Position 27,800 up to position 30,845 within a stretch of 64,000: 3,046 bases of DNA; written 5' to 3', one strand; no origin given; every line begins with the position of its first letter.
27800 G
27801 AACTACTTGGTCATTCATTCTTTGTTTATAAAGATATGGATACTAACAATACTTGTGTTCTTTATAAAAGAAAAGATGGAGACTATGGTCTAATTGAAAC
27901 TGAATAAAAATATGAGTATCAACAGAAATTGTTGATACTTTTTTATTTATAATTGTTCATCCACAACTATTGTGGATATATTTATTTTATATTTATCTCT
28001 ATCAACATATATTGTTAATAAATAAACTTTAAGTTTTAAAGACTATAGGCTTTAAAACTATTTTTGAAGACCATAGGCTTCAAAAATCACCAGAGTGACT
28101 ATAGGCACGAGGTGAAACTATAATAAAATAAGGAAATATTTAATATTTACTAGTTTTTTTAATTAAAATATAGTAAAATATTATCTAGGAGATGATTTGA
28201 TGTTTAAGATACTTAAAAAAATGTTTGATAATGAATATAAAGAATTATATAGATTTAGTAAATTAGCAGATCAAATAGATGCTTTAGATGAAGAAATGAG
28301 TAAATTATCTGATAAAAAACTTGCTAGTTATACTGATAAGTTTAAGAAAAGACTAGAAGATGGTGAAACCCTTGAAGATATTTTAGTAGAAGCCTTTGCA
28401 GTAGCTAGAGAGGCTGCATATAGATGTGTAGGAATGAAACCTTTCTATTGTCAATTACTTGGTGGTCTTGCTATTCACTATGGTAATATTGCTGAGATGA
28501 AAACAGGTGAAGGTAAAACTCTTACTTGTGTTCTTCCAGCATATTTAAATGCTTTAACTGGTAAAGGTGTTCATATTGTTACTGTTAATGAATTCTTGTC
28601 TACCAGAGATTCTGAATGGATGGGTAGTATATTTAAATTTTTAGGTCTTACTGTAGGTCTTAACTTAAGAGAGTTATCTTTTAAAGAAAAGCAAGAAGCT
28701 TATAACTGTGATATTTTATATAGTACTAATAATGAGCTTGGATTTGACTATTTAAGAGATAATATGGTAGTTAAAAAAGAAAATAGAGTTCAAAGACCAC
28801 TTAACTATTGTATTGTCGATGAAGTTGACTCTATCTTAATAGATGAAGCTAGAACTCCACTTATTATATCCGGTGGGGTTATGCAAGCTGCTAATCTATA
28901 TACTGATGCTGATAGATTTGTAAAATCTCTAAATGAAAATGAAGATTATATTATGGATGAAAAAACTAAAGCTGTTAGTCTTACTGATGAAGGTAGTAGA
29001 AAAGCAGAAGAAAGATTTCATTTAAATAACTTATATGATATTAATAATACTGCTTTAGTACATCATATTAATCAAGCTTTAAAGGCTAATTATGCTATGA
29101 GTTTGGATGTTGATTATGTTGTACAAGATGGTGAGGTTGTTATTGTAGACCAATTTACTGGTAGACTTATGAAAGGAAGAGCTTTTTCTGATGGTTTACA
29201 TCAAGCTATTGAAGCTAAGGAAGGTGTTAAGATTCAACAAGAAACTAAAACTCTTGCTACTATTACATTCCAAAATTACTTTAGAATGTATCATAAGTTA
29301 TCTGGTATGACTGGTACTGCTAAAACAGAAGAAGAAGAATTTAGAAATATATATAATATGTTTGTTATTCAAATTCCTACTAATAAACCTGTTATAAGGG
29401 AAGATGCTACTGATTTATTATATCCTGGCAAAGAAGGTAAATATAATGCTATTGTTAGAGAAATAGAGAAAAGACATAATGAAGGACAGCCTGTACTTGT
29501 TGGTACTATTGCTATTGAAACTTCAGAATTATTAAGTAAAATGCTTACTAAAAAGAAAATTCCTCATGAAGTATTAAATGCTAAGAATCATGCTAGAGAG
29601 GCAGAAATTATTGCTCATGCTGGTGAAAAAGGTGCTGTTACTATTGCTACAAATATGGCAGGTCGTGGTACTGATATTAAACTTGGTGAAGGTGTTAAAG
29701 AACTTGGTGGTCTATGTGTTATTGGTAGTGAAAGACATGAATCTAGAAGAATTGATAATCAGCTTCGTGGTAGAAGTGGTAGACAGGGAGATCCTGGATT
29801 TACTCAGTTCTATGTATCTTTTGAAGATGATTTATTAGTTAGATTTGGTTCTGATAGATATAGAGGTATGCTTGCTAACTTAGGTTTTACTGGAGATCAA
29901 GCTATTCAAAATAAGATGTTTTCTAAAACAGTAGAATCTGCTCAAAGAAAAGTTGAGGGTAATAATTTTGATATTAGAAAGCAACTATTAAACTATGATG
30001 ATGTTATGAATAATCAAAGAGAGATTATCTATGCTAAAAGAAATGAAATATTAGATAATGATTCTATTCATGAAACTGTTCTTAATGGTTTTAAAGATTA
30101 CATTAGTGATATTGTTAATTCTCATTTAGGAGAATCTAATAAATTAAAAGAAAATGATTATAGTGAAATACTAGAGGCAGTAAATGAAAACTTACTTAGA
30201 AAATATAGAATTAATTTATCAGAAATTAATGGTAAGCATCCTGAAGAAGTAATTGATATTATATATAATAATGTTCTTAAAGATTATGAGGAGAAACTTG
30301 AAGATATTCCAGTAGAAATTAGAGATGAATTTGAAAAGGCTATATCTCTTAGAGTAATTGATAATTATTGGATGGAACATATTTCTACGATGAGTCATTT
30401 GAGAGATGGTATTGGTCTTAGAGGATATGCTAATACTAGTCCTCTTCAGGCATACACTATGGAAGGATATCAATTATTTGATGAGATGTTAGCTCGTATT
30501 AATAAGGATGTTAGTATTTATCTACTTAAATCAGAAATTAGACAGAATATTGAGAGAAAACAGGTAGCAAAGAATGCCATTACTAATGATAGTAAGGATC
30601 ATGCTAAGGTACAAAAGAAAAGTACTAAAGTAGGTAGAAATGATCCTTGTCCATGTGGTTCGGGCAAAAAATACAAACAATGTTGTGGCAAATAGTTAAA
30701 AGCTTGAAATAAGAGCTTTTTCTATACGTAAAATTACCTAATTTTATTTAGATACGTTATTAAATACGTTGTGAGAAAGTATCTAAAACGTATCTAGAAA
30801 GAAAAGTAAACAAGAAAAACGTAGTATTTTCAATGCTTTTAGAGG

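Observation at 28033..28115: A three-hairpin module with covarying stems and a conserved apex, present five times upstream of replication/secretion genes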

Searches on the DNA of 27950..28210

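Call 10: search_rna_families(source=window, start=27950, end=28210, threshold=evalue, max_evalue=10)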
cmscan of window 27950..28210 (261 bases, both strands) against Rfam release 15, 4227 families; matches with E-value up to 10: 3.
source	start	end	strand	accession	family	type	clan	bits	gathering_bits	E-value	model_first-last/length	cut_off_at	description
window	28096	28160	+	RF00368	sroB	Gene; sRNA;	-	19.1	44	4.7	1-83/83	no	sroB RNA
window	28032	28060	+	RF00852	mir-231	Gene; miRNA;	-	16.7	50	0.99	1-80/80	no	mir-231 microRNA precursor family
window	27987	28087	+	RF02309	TtnuHACA1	Gene; snRNA; snoRNA; HACA-box;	-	13.9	100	7.4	1-113/113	no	Tetrahymena snoRNA TtnuHACA1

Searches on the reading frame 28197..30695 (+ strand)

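Call 11: search_protein_families(library=pfam, proteins=[window:28197-30695:+])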
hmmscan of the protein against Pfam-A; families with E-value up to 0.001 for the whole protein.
window:28197-30695:+ (832 aa): 7 families
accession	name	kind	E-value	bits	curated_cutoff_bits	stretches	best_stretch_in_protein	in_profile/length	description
PF07517.20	SecA_DEAD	-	2.1e-125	418.2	24.6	1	7-383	2-290/290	SecA DEAD-like domain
PF21090.3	P-loop_SecA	-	1e-76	257.5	27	2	398-498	1-101/205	SecA P-loop domain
PF07516.18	SecA_SW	-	6e-62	209.7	26.7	1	569-778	1-198/200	SecA Wing and Scaffold domain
PF01043.26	SecA_PP_bind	-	1.7e-43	148.1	23.5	1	231-339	2-110/110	SecA preprotein cross-linking domain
PF02810.21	SEC-C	-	5.8e-10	39.3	20.4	1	814-832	1-19/19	SEC-C motif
PF00270.35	DEAD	-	2.4e-06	27.8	26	1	98-215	18-131/167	DEAD/DEAH box helicase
PF00271.37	Helicase_C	-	0.00055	20.6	23.5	0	415-531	2-110/110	Helicase conserved C-terminal domain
